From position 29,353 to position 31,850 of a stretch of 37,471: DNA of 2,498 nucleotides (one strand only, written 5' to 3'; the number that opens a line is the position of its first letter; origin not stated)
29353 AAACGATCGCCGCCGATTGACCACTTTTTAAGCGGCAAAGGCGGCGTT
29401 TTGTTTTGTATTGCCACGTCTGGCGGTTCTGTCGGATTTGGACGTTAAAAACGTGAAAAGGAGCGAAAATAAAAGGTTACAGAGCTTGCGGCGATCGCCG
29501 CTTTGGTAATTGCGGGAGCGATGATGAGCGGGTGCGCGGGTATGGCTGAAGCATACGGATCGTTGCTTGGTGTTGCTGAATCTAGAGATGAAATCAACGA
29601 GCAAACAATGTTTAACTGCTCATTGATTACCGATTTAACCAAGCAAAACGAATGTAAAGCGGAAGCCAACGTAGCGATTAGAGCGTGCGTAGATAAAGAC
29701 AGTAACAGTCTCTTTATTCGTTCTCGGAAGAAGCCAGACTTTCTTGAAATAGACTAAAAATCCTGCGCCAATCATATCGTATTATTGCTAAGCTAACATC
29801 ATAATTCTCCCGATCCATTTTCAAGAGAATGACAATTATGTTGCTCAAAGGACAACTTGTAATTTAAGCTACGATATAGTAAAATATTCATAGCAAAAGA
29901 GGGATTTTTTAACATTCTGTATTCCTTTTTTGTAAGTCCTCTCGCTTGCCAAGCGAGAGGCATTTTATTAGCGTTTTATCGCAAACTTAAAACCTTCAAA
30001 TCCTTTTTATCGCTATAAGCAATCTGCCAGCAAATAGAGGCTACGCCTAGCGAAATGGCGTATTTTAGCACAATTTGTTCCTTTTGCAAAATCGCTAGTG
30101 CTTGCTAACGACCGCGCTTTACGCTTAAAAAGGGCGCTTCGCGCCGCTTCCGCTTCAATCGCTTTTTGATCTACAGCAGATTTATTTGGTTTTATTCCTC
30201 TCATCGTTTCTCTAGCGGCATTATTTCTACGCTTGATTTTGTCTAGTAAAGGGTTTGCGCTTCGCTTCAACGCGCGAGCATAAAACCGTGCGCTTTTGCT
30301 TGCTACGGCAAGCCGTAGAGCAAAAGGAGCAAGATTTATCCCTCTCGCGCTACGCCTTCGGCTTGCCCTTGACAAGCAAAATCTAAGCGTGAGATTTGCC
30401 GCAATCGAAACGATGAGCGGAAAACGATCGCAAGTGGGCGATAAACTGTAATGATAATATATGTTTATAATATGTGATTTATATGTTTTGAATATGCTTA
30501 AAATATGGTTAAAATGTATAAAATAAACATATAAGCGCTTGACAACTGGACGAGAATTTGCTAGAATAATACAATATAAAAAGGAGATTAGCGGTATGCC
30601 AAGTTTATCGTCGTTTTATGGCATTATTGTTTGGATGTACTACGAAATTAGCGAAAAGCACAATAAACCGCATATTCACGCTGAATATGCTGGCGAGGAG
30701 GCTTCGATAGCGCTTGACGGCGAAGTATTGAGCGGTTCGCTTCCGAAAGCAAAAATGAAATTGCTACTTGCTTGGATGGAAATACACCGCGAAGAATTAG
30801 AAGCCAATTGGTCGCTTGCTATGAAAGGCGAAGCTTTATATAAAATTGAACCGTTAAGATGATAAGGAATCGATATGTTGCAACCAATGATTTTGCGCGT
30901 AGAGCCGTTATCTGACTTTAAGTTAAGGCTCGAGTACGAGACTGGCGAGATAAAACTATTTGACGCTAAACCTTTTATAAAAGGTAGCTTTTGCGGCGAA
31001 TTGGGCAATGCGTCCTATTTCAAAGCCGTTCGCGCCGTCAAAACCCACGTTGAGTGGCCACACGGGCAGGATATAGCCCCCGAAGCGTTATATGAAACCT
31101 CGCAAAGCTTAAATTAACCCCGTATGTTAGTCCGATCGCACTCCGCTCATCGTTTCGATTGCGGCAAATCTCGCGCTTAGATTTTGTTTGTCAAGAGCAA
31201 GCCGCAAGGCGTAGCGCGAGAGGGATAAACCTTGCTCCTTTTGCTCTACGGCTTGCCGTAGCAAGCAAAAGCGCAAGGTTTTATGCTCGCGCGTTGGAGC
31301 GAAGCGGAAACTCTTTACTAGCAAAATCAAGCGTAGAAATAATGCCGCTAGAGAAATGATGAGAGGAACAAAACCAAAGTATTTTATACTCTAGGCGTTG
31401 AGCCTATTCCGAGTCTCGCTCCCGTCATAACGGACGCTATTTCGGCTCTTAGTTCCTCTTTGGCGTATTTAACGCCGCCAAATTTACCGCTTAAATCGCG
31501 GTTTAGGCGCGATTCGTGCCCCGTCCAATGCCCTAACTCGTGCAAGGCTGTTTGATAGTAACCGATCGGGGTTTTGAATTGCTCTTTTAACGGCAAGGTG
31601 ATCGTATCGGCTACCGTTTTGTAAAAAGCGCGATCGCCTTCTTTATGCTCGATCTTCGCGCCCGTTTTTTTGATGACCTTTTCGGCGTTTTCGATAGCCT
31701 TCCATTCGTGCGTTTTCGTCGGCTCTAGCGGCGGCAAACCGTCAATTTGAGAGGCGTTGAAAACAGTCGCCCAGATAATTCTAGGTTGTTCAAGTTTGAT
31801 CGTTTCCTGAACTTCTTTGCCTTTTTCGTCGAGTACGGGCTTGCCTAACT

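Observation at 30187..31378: DUF4160/DUF2442 gene pair with its own consensus promoter, bracketed by ~235-bp near-identical inverted repeats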

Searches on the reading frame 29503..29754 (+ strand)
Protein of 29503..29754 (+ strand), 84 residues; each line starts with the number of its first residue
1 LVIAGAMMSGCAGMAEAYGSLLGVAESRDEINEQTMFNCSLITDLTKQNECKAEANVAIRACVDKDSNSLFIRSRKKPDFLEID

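Call 85: search_protein_families(library=padloc, proteins=[window:29503-29754:+], max_evalue=0.01)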
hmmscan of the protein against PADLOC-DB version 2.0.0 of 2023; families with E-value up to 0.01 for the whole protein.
window:29503-29754:+ (84 aa): 1 family
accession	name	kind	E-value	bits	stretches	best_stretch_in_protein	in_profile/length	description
PDLC00861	E2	-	0.0066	14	1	9-70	142-201/232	E2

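Call 86: search_protein_families(library=pfam, proteins=[window:29503-29754:+], max_evalue=0.001)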
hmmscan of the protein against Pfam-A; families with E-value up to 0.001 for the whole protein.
window:29503-29754:+ (84 aa): 0 families

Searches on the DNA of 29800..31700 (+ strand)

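Call 5: search_rna_families(source=window, start=29800, end=31700, threshold=evalue, max_evalue=10, show_alignments=3)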
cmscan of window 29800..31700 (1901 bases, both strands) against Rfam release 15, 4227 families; matches with E-value up to 10: 10.
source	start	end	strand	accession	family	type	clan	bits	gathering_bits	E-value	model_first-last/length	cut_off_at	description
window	29846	30010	-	RF02696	Teg49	Gene; sRNA;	-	29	186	0.052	1-196/196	no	Teg49 sRNA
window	31221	31287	-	RF03304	mir-1744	Gene; miRNA;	-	24.7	73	0.021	1-75/75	no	mir-1744 microRNA precursor family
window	30106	30170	-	RF01705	Flavo-1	Gene; sRNA;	-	23.8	42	0.04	1-76/76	no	Flavo-1 RNA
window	29861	29969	+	RF00515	PyrR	Cis-reg;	-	21.7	54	4.2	1-115/115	no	PyrR binding site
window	30427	30499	+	RF00200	snoZ199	Gene; snRNA; snoRNA; CD-box;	-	20.3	47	3.1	1-84/84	no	Small nucleolar RNA Z199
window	30288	30399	+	RF00432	SNORA51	Gene; snRNA; snoRNA; HACA-box;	-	19.6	50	1.1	1-133/133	no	Small nucleolar RNA SNORA51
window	30277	30343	+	RF03304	mir-1744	Gene; miRNA;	-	19.1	73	0.83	1-75/75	no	mir-1744 microRNA precursor family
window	31443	31533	-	RF01194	sn2903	Gene; snRNA; snoRNA; CD-box;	CL00066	15.7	50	4.3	1-91/91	no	Small nucleolar RNA sn2903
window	30584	30685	-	RF00742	MIR162_1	Gene; miRNA;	CL00150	15.1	75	7.1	1-112/112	no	MIR162_1 microRNA precursor family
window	29885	30012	+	RF02578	tsr25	Gene; sRNA;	-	13.9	63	6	1-181/181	no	S. aureus tsr25 small RNA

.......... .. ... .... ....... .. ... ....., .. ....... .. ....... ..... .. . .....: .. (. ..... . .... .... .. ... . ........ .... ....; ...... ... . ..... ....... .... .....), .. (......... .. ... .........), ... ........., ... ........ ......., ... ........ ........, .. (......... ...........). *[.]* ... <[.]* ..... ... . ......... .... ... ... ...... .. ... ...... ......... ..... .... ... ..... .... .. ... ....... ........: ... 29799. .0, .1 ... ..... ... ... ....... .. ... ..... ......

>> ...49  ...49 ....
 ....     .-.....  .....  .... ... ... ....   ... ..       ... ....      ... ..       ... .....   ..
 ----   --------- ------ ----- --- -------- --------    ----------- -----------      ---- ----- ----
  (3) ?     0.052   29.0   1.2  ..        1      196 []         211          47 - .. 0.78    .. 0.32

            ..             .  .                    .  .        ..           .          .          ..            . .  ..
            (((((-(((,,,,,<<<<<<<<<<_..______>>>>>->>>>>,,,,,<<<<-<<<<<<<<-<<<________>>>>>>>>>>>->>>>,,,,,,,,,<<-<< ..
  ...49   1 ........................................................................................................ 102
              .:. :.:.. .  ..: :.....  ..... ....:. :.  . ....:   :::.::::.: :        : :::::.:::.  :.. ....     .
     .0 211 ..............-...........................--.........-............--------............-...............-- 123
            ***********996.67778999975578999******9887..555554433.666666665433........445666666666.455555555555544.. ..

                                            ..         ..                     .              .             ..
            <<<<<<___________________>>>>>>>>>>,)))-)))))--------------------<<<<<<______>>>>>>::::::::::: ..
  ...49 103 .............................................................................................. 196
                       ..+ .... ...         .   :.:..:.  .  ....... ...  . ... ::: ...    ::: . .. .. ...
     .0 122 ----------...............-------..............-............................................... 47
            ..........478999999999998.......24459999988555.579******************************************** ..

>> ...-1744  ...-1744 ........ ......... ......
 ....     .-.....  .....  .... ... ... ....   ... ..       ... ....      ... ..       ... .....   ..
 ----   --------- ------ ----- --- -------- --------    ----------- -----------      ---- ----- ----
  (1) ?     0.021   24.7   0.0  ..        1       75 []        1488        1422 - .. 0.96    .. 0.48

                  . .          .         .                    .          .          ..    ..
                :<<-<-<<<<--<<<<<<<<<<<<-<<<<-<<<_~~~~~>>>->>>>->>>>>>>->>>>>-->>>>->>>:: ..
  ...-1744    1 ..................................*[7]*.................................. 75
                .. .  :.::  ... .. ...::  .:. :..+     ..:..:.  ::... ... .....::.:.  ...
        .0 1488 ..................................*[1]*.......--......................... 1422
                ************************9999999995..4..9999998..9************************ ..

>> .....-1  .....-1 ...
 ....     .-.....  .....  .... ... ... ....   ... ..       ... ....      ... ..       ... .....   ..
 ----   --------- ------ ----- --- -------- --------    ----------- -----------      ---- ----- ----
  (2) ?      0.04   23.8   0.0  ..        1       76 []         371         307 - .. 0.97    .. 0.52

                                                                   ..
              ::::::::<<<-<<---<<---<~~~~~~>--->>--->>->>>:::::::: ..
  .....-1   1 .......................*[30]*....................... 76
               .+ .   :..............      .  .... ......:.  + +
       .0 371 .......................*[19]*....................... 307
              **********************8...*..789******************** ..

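Call 13: search_dna_similar(query=window:30000-31500:+, collection=plasmids, mode=distant, max_rows=30)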
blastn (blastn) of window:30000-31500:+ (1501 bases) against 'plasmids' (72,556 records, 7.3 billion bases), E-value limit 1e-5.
No match.

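Call 101: search_dna_similar(query=window:30140-31400:+, collection=phages, mode=distant, max_rows=10)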
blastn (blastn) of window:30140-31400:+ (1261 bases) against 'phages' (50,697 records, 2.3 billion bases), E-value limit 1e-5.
Records with a match: 1; places in all: 1; records where one place covers at least 80% of the query: 0.
Best place of each record, by identity: 60-80% 1.
By first word of the organism name: Bacteriophage 1.
By host as written in the record: - 1.
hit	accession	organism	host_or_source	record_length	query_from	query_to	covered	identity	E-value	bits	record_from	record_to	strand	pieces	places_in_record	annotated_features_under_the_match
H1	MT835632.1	Bacteriophage sp.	human fecal samples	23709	474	560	7%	77.0%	9e-9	68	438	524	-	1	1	record has no annotation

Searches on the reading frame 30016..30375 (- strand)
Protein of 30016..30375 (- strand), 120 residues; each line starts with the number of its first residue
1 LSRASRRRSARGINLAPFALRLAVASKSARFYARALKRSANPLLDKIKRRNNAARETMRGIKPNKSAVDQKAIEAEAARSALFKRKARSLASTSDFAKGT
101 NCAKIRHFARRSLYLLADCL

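Call 7: search_protein_families(library=pfam, proteins=[window:30016-30375:-], max_evalue=0.01)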
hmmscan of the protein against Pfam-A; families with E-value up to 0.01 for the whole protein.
window:30016-30375:- (120 aa): 0 families

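Call 49: list_cluster_members(proteins=[window:30016-30375:-, window:31130-31330:-, window:30296-30448:+, window:30255-30383:+, window:30875-31114:+])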
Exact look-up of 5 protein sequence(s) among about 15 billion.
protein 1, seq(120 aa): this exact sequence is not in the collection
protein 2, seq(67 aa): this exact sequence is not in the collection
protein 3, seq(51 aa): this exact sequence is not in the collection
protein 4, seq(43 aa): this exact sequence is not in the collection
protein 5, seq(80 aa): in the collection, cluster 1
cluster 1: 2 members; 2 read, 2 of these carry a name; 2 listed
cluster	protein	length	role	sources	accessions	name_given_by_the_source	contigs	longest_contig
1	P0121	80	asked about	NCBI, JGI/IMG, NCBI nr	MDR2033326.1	MAG: DUF2442 domain-containing protein [Helicobacteraceae bacterium] | hypothetical protein | DUF2442 domain-containing protein [Helicobacteraceae bacterium]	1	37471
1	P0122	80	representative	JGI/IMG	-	hypothetical protein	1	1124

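Call 50: find_encoding_contigs(protein=P0122, flank=3000)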
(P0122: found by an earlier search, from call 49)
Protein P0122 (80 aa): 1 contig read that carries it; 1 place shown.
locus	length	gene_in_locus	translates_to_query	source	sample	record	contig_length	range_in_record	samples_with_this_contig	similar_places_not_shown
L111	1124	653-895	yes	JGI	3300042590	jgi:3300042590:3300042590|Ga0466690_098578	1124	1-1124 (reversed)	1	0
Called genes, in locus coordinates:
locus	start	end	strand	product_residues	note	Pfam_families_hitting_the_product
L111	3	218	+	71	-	?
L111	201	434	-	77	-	-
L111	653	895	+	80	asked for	PF10387:DUF2442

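Call 84: search_solved_structures(query=P0121, max_evalue=1)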
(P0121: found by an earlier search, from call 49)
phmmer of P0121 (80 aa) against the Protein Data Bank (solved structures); distinct sequences matched with E-value up to 1: 0.

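Call 85: search_protein_families(library=padloc, proteins=[P0121], max_evalue=0.01)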
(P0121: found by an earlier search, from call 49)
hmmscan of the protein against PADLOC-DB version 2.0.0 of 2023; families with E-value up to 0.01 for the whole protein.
P0121 (80 aa): 0 families
